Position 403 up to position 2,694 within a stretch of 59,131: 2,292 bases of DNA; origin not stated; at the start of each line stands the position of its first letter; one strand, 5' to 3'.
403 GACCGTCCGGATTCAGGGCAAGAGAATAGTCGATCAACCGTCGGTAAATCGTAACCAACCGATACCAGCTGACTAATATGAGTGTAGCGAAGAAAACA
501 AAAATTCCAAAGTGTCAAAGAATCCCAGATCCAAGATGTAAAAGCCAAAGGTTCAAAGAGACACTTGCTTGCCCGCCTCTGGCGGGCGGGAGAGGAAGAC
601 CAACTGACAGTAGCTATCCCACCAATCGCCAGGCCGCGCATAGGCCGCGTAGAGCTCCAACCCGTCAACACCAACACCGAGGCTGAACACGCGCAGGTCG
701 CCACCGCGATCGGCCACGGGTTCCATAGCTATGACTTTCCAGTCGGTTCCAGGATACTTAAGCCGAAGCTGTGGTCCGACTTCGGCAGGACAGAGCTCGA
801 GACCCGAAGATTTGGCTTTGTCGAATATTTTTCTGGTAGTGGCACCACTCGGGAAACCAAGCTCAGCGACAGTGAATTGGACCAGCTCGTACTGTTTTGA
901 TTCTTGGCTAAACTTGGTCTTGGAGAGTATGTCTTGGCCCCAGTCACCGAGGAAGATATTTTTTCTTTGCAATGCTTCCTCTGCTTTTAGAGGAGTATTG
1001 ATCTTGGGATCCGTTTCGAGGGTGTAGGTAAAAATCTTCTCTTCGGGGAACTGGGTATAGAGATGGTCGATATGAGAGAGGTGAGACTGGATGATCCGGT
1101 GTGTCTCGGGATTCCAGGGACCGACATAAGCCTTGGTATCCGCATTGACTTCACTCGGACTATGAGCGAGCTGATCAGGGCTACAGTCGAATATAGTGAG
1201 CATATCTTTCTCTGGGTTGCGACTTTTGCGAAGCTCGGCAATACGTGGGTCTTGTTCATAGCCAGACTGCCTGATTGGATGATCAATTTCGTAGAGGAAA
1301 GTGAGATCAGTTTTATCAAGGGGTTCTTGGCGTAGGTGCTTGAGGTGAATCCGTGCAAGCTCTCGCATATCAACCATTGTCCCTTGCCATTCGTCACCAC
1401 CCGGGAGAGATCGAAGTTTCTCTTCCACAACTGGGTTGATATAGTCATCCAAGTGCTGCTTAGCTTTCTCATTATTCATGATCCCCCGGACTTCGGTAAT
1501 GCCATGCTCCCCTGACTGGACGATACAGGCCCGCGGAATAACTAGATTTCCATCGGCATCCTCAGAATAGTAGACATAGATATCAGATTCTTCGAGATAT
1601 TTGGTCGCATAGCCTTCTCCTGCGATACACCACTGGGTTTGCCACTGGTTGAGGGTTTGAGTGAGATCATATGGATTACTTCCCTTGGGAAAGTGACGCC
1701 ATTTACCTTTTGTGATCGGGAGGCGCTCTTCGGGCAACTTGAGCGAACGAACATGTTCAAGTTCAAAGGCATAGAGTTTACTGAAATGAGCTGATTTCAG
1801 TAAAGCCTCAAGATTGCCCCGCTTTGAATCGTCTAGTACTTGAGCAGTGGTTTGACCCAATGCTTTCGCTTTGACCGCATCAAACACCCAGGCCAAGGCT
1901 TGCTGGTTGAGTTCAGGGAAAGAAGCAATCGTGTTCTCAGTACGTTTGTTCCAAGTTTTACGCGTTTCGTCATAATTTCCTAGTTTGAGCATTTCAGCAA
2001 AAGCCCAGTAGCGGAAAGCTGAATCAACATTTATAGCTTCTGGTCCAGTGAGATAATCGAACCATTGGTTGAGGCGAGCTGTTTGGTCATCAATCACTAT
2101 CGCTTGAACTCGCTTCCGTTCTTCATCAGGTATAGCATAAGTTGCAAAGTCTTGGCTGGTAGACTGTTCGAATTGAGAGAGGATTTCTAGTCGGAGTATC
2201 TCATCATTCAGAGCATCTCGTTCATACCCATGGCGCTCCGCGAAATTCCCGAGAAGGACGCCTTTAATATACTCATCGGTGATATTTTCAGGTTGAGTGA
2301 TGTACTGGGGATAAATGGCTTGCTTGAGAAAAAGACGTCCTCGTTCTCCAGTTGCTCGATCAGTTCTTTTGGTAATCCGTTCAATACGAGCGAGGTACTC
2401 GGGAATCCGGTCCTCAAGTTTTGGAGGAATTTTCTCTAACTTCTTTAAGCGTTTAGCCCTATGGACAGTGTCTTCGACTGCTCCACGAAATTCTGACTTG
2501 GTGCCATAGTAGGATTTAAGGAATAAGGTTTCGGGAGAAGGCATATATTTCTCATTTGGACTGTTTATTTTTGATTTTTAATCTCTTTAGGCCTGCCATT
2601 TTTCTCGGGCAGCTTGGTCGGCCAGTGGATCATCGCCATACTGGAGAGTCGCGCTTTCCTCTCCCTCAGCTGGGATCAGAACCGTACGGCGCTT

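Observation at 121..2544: Diversity-generating retroelement signature: adenine-specific TR/VR pair at the 3' end of a 663-aa gene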

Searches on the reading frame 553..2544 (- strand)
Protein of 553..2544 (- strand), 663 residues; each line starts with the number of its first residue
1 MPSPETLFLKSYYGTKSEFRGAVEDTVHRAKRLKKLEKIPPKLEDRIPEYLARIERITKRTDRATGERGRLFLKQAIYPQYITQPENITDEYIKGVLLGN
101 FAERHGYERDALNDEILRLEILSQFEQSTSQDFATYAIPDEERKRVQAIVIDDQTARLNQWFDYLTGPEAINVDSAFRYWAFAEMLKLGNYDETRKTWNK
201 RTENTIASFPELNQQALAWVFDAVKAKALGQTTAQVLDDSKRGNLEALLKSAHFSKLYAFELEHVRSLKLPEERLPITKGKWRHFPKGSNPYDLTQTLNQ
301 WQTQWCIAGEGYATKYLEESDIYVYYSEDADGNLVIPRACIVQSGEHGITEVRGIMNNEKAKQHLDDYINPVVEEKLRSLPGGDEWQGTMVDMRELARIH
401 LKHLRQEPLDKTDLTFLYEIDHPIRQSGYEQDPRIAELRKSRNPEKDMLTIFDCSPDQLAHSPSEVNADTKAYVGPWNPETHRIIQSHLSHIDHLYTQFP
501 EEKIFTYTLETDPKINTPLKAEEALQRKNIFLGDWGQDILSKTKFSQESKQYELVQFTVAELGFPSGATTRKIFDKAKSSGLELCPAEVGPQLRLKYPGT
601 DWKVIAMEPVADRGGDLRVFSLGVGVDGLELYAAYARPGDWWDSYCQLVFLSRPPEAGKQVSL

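Call 6: search_protein_families(library=pfam, proteins=[window:553-2544:-], max_evalue=1)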
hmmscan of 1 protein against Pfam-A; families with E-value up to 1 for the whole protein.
window:553-2544:- (663 aa): 0 families

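Call 7: find_encoding_contigs(protein=window:556-2544:-, flank=10000, max_places=10)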
Protein window:556-2544:- (663 aa): 15 contigs read that carry it; 10 places shown.
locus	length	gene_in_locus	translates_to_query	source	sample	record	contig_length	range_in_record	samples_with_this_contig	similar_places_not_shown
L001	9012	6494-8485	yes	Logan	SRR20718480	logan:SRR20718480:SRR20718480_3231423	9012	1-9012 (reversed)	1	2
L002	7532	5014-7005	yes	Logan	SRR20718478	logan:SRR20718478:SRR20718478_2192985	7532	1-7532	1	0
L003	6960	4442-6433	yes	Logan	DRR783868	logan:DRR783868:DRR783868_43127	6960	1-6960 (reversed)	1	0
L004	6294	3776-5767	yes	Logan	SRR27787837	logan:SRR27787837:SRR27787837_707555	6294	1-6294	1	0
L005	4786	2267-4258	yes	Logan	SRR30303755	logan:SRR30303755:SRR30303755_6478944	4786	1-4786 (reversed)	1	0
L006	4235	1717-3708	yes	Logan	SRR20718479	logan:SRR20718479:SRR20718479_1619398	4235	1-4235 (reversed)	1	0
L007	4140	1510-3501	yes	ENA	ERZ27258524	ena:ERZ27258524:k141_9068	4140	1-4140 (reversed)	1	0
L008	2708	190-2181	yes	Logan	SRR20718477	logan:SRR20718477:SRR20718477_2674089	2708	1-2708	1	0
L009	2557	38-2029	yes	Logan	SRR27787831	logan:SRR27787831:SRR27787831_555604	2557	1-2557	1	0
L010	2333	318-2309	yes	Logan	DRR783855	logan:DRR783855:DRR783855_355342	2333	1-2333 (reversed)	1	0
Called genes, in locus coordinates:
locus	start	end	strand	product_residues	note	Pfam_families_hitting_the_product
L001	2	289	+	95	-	?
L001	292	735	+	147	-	PF02823:ATP-synt_DE_N, PF00401:ATP-synt_DE (weak)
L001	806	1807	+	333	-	PF14257:DUF4349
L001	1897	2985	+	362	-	-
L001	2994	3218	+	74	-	-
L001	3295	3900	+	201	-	-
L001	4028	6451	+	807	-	PF13491:FtsK_4TM, PF17854:FtsK_alpha, PF01580:FtsK_SpoIIIE, PF09397:FtsK_gamma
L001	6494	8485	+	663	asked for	-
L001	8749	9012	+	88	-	?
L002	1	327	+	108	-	?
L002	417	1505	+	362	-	-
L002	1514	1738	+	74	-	-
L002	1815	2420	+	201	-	-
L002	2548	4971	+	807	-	PF13491:FtsK_4TM, PF17854:FtsK_alpha, PF01580:FtsK_SpoIIIE, PF09397:FtsK_gamma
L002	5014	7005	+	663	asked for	-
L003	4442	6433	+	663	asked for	-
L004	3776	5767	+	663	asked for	-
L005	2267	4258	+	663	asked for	-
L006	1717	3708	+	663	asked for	-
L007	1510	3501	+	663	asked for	-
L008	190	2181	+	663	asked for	-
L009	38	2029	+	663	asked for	-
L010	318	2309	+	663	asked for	-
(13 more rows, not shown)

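Call 10: find_homologous_proteins(query=window:556-2544:-, max_evalue=0.001)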
Query window:556-2544:- (663 aa): 497 proteins with E <= 0.001 among 8000 candidates; the best 120 are listed.
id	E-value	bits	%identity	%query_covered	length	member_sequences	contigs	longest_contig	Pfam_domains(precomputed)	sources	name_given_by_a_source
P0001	0.0e+0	1539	100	100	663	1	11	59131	-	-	-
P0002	8.0e-219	746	52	98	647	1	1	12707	-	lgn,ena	-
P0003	2.2e-217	742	52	97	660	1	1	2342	-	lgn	-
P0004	6.2e-210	717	51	97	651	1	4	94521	-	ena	-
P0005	7.5e-209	714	52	94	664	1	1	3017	-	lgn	-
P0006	2.5e-206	705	51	98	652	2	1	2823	-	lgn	-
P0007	5.1e-205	701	50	97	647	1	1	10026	-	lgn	-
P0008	1.3e-204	700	51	97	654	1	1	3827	-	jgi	jgi:hypothetical protein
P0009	1.7e-203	696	50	98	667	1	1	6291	-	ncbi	ncbi:MAG: hypothetical protein ABIJ81_02725 [Patescibacteria group bacterium]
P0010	5.2e-202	691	49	98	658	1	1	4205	-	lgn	-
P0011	1.8e-199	683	50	96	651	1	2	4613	-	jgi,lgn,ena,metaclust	metaclust:\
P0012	4.2e-198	678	50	98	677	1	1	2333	-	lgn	-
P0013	5.8e-192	658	48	98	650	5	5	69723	-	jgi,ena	jgi:hypothetical protein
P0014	9.4e-190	650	48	98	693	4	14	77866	-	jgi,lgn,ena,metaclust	metaclust:\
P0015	4.1e-188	645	49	97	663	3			-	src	-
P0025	4.4e-178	612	47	98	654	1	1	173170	-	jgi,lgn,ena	-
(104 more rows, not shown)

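Call 11: find_encoding_contigs(protein=P0004, flank=8000, max_places=2)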
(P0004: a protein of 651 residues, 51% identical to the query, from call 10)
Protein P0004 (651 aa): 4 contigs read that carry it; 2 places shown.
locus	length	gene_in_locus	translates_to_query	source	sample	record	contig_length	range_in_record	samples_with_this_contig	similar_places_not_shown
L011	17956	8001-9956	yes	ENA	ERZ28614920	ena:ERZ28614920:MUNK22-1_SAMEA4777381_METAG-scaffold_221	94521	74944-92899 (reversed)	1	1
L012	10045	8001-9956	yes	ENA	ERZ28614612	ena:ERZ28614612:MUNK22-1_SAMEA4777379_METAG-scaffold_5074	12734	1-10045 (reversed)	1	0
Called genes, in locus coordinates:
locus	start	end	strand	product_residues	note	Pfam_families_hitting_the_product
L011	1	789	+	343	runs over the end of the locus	PF01087:GalP_UDP_transf, PF11969:DcpS_C (faint), PF16268:DUF4921, PF16285:DUF4931_N (weak), PF02744:GalP_UDP_tr_C, PF01230:HIT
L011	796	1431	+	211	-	PF09335:VTT_dom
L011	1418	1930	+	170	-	-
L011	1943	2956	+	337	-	PF01073:3Beta_HSD, PF01370:Epimerase, PF02719:Polysacc_synt_2, PF04321:RmlD_sub_bind, PF07993:NAD_binding_4, PF16363:GDP_Man_Dehyd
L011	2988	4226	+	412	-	PF00587:tRNA-synt_2b, PF03129:HGTP_anticodon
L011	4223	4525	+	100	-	PF12647:RNHCP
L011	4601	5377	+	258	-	PF00072:Response_reg, PF23198:PDE8A_N (faint), PF00072:Response_reg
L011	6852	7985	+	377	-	PF07690:MFS_1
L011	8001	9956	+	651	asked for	-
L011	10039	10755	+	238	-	PF02616:SMC_ScpA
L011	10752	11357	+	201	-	PF04079:SMC_ScpB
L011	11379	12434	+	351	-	PF00768:Peptidase_S11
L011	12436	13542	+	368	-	PF00953:Glycos_transf_4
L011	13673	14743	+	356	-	PF00162:PGK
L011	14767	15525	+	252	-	-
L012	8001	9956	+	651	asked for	-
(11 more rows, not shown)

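Call 12: find_encoding_contigs(protein=P0014, flank=8000, max_places=2)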
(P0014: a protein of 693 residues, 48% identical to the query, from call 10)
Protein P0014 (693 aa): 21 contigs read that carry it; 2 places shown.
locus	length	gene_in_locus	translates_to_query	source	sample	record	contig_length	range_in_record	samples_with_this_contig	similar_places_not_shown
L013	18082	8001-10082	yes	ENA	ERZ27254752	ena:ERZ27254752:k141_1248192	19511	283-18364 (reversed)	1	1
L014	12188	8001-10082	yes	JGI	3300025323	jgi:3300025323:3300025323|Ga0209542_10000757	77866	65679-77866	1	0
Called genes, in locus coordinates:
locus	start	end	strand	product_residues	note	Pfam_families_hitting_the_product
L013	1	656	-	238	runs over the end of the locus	PF00696:AA_kinase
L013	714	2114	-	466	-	PF01212:Beta_elim_lyase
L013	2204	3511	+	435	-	PF02812:ELFV_dehydrog_N, PF00208:ELFV_dehydrog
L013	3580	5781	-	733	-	PF00912:Transgly, PF00905:Transpeptidase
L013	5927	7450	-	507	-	PF00239:Resolvase, PF07508:Recombinase, PF13408:Zn_ribbon_recom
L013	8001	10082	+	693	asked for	-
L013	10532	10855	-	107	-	PF22296:bAvd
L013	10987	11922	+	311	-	PF00078:RVT_1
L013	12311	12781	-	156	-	PF13408:Zn_ribbon_recom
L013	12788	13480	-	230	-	PF00239:Resolvase, PF07508:Recombinase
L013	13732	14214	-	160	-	PF18765:Polbeta (weak)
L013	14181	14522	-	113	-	-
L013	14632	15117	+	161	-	PF01936:NYN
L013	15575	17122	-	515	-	PF00239:Resolvase, PF07508:Recombinase, PF13408:Zn_ribbon_recom (weak)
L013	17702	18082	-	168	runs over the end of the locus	PF02452:PemK_toxin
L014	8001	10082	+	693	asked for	-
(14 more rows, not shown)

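Call 13: find_encoding_contigs(protein=P0025, flank=8000, max_places=2)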
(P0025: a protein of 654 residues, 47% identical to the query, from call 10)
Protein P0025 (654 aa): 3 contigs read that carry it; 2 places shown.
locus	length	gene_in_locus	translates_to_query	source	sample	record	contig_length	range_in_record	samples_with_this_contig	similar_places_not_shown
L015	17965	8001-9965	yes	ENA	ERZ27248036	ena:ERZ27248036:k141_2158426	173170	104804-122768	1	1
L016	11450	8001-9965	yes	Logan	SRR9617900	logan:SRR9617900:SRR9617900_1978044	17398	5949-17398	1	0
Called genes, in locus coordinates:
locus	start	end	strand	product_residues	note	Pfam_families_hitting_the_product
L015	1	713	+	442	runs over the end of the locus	PF00587:tRNA-synt_2b, PF03129:HGTP_anticodon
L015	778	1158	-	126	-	-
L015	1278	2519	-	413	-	PF00109:ketoacyl-synt, PF02801:Ketoacyl-synt_C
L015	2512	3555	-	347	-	PF00108:Thiolase_N, PF08545:ACP_syn_III, PF08541:ACP_syn_III_C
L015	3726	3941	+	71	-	PF07311:Dodecin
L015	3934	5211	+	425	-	PF00675:Peptidase_M16, PF05193:Peptidase_M16_C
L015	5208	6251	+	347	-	PF01594:AI-2E_transport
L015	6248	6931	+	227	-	PF00590:TP_methylase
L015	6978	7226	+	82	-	PF15919:HicB_lk_antitox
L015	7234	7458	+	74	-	PF07927:HicA_toxin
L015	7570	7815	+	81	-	PF00133:tRNA-synt_1, PF09334:tRNA-synt_1g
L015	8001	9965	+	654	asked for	-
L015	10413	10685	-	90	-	PF22296:bAvd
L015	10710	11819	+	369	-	PF00078:RVT_1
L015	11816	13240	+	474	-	PF00133:tRNA-synt_1, PF01406:tRNA-synt_1e, PF09334:tRNA-synt_1g, PF00133:tRNA-synt_1, PF01406:tRNA-synt_1e (weak), PF19303:Anticodon_3, PF08264:Anticodon_1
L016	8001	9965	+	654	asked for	-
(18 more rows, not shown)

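Call 18: list_cluster_members(proteins=[P0001, P0014, P0013])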
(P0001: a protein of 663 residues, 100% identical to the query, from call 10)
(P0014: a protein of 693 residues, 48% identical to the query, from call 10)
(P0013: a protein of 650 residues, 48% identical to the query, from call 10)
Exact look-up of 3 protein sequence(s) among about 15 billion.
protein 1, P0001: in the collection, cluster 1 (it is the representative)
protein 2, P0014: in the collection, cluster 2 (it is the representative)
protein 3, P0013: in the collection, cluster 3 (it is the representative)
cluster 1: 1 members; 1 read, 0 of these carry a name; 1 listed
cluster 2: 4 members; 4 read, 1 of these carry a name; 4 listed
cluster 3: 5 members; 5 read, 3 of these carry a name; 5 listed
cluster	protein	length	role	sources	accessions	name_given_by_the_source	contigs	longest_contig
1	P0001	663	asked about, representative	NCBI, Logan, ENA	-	-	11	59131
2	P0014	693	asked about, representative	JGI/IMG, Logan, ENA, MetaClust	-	\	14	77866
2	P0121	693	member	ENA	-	-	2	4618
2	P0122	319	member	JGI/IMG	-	-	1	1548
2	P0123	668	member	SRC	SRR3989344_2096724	-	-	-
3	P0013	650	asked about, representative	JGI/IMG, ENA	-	hypothetical protein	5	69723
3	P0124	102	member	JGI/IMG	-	hypothetical protein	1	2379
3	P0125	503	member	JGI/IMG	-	hypothetical protein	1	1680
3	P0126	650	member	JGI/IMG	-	-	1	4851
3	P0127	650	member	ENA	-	-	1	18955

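Call 22: find_related_loci(query=A1, collection=genome_contigs, flank=5000)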
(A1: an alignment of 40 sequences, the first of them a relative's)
Query A1 (663 aa) in genome_contigs; peptide patterns used: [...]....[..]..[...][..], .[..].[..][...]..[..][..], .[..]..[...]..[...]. (x = any residue, [..] = any of these).
330 stretches matched a pattern; 256 encode a relative of the query (tblastn E <= 1e-3); the best 80 are kept; 80 distinct loci.
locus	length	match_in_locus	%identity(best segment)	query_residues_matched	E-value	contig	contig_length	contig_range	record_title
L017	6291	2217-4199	50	1-653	0e+0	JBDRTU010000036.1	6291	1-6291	MAG: Patescibacteria group bacterium isolate MEGAHIT-group-3.98 k141_713567, whole genome shotgun sequence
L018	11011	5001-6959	48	8-662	0e+0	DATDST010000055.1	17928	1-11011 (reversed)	MAG TPA_asm: Candidatus Paceibacterota bacterium isolate SMAG_U8010 k141_1589388, whole genome shotgun sequence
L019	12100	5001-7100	45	1-655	0e+0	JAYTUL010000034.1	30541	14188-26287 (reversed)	MAG: bacterium isolate GFS_5529 GFS_5529_33, whole genome shotgun sequence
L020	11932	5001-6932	47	19-653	0e+0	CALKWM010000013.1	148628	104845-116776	MAG TPA_asm: uncultured bacterium isolate SRR6007446_bin.40_CONCOCT_v1.1_MAG genome assembly, contig: ERZ724100.21, whol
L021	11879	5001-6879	47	19-653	3e-166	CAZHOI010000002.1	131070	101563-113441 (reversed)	MAG TPA_asm: uncultured Candidatus Saccharibacteria bacterium isolate SRP063590_co1_18 genome assembly, contig: NODE_124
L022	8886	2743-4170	53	1-473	1e-161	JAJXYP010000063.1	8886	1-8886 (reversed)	MAG: bacterium isolate BP6.bin90 NODE_14776_length_8886_cov_1.104806, whole genome shotgun sequence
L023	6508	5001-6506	50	1-503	5e-161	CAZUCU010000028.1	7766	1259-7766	MAG TPA_asm: uncultured Candidatus Saccharibacteria bacterium isolate SRP263991_co1_16 genome assembly, contig: NODE_157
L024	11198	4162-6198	43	2-659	9e-159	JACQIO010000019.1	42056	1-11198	MAG: Candidatus Berkelbacteria bacterium isolate NC_groundwater_1127_Ag_S-0.1um_62_29 S_p1_S3_coassembly_k141_1158454, w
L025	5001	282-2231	41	1-650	7e-157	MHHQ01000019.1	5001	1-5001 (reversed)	MAG: Candidatus Andersenbacteria bacterium RIFCSPHIGHO2_02_FULL_46_16 rifcsphigho2_02_scaffold_43945, whole genome shotg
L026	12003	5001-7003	51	1-655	5e-156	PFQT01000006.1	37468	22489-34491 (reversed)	MAG: Candidatus Yonathbacteria bacterium CG_4_8_14_3_um_filter_46_25 CG_4_8_14_3_um_filter_scaffold_473_c, whole genome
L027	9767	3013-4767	42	37-663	6e-146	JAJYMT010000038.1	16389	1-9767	MAG: bacterium isolate DBS2-4.bin161 NODE_6285_length_16389_cov_1.37997, whole genome shotgun sequence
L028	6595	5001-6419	48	1-473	7e-143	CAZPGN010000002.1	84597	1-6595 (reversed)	MAG TPA_asm: uncultured Candidatus Saccharibacteria bacterium isolate binchicken_co125_1159 genome assembly, contig: NOD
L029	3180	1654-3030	49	8-466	6e-148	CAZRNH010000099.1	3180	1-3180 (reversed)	MAG TPA_asm: uncultured Candidatus Saccharibacteria bacterium isolate SRP090828_co1_102 genome assembly, contig: NODE_10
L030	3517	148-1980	39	8-657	3e-145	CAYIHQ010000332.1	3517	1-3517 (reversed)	MAG TPA_asm: uncultured Ignavibacteriaceae bacterium isolate ERP119705_co22_105 genome assembly, contig: NODE_20161_leng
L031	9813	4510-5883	47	8-465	1e-136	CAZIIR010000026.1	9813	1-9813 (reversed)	MAG TPA_asm: uncultured Candidatus Saccharibacteria bacterium isolate SRP286056_co2_287 genome assembly, contig: NODE_11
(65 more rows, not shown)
